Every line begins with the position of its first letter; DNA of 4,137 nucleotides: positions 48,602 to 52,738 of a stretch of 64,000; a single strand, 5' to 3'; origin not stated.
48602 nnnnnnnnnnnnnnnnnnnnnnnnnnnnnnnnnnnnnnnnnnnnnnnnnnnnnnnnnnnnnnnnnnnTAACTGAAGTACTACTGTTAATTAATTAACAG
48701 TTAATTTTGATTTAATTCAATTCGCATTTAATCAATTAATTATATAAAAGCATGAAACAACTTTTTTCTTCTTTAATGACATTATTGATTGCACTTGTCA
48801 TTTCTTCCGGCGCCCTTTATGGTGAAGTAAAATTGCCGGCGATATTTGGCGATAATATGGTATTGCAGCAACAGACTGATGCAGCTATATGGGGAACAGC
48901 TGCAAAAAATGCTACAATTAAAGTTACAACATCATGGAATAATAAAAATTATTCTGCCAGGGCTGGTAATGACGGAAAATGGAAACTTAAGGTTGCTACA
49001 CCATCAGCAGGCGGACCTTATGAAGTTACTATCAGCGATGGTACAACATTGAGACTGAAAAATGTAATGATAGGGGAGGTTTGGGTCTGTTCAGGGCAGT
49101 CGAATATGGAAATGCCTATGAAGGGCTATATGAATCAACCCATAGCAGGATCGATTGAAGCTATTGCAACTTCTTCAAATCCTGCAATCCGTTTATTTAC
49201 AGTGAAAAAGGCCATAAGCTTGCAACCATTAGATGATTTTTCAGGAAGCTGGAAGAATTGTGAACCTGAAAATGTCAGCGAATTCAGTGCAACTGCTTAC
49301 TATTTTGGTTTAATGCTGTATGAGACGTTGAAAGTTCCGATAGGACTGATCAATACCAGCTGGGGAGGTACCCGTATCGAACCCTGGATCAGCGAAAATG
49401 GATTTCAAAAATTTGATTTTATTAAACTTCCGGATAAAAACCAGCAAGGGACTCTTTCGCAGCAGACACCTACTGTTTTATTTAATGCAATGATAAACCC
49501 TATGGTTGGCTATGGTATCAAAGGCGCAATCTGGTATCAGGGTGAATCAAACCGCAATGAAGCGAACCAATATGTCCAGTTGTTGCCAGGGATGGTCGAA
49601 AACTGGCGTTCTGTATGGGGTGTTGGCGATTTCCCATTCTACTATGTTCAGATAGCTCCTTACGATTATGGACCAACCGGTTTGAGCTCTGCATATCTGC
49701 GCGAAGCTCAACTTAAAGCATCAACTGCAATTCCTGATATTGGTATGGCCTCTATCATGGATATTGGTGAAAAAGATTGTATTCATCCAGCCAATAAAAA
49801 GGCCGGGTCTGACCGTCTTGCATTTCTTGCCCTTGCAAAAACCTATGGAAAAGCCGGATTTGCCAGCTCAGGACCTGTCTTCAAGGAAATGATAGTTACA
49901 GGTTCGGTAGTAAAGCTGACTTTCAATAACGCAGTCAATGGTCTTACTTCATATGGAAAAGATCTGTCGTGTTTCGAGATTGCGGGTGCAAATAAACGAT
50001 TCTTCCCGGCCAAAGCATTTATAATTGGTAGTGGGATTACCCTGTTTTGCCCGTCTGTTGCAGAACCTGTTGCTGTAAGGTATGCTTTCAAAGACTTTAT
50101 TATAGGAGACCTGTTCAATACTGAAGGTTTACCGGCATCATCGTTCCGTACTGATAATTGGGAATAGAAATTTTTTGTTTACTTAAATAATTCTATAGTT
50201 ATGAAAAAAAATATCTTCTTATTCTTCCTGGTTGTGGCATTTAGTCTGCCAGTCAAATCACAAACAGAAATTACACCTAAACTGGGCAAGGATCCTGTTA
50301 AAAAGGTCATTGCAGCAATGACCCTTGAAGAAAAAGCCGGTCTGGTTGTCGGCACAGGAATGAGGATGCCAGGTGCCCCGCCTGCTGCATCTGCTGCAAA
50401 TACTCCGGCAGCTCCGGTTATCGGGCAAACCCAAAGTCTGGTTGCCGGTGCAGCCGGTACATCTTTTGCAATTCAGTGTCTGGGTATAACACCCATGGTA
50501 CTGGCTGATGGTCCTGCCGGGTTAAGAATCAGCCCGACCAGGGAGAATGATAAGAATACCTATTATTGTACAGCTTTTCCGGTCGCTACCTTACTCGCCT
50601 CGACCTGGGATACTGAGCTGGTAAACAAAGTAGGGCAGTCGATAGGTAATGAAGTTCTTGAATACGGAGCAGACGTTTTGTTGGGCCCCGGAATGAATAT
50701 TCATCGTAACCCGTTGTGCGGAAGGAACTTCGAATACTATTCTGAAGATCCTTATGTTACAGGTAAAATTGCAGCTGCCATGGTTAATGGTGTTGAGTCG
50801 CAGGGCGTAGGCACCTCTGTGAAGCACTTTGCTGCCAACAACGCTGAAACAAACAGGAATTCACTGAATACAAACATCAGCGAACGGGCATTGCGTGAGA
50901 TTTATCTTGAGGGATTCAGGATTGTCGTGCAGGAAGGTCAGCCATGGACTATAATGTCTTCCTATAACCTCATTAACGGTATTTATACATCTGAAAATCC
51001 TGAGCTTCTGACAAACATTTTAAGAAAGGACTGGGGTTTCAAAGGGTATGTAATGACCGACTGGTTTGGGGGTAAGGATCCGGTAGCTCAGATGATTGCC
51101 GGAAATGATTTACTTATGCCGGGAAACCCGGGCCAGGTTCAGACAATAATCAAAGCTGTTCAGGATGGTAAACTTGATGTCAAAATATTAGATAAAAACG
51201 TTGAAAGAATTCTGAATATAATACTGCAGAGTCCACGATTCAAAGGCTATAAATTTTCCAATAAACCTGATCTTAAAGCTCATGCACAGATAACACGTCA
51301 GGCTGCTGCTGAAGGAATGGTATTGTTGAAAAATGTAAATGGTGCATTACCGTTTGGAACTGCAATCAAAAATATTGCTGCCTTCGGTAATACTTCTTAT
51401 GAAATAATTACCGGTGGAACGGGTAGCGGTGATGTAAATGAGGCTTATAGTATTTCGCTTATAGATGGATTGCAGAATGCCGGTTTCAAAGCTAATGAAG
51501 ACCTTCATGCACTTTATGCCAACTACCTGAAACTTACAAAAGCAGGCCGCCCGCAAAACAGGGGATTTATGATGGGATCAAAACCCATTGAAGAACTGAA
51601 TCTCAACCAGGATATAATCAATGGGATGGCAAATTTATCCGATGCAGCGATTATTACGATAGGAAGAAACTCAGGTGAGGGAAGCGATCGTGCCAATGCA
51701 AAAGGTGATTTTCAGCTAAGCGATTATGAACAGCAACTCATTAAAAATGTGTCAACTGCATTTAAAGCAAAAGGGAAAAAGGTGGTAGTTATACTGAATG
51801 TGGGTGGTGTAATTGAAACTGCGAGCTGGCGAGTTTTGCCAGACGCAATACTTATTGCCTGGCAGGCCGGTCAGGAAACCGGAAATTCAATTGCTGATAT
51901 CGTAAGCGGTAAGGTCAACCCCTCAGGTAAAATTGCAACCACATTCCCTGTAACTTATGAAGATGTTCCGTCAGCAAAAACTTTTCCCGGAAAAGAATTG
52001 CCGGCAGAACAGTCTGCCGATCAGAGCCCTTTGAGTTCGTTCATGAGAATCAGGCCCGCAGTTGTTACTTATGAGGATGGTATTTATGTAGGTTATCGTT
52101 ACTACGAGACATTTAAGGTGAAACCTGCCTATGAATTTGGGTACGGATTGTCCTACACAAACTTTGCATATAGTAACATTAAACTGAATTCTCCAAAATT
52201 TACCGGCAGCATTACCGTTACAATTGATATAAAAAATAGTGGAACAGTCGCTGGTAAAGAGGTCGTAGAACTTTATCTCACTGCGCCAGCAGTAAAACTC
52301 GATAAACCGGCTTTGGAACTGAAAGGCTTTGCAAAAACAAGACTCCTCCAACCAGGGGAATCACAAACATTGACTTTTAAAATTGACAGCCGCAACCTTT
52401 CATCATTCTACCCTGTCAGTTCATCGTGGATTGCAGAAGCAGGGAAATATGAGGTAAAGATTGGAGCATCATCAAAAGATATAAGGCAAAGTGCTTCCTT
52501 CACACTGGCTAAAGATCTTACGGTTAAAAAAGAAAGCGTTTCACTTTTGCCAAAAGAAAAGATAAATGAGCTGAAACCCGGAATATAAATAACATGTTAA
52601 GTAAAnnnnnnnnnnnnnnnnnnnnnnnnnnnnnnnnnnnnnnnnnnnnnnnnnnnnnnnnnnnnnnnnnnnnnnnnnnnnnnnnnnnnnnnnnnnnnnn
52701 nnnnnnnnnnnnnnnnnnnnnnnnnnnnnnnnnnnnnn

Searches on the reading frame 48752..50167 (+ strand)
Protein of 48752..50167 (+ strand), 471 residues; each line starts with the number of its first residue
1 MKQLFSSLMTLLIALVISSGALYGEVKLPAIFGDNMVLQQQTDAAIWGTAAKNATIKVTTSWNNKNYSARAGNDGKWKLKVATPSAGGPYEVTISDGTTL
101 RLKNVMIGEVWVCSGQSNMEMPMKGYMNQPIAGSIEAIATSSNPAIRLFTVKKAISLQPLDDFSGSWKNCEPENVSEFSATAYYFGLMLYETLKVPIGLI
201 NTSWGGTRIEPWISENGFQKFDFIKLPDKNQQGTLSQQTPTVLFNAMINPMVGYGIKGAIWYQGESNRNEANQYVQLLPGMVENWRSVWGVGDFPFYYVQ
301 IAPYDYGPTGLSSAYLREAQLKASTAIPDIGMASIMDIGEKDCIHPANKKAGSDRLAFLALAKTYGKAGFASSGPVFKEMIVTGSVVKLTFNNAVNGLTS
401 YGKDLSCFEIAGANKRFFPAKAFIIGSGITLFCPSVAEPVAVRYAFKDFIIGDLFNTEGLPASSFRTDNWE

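Call 3: search_protein_families(library=pfam, proteins=[window:48752-50167:+], max_evalue=0.01)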
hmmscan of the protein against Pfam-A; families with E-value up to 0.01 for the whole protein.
window:48752-50167:+ (471 aa): 3 families
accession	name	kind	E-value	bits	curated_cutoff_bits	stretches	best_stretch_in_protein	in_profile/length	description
PF03629.24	SASA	-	1.6e-16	61.1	24.8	1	109-345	3-207/226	Carbohydrate esterase, sialic acid-specific acetylesterase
PF17936.7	Big_6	-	8.1e-05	23.2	27.6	1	41-97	12-69/83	Bacterial Ig domain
PF19077.6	Big_13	-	0.00022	22.1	27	1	41-94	26-81/102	Bacterial Ig-like domain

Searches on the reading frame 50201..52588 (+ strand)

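Call 47: search_protein_families(library=pfam, proteins=[window:50201-52588:+], max_evalue=0.00001)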
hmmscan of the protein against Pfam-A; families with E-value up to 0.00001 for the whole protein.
window:50201-52588:+ (795 aa): 3 families
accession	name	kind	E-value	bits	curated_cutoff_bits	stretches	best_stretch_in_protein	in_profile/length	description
PF01915.27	Glyco_hydro_3_C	-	3.4e-40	138.6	31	1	373-652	1-200/200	Glycosyl hydrolase family 3 C-terminal domain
PF00933.27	Glyco_hydro_3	-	4.1e-39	135.3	27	1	124-339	83-315/316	Glycosyl hydrolase family 3 N terminal domain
PF14310.12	Fn3-like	-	5.2e-21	75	25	1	687-758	1-71/71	Fibronectin type III-like domain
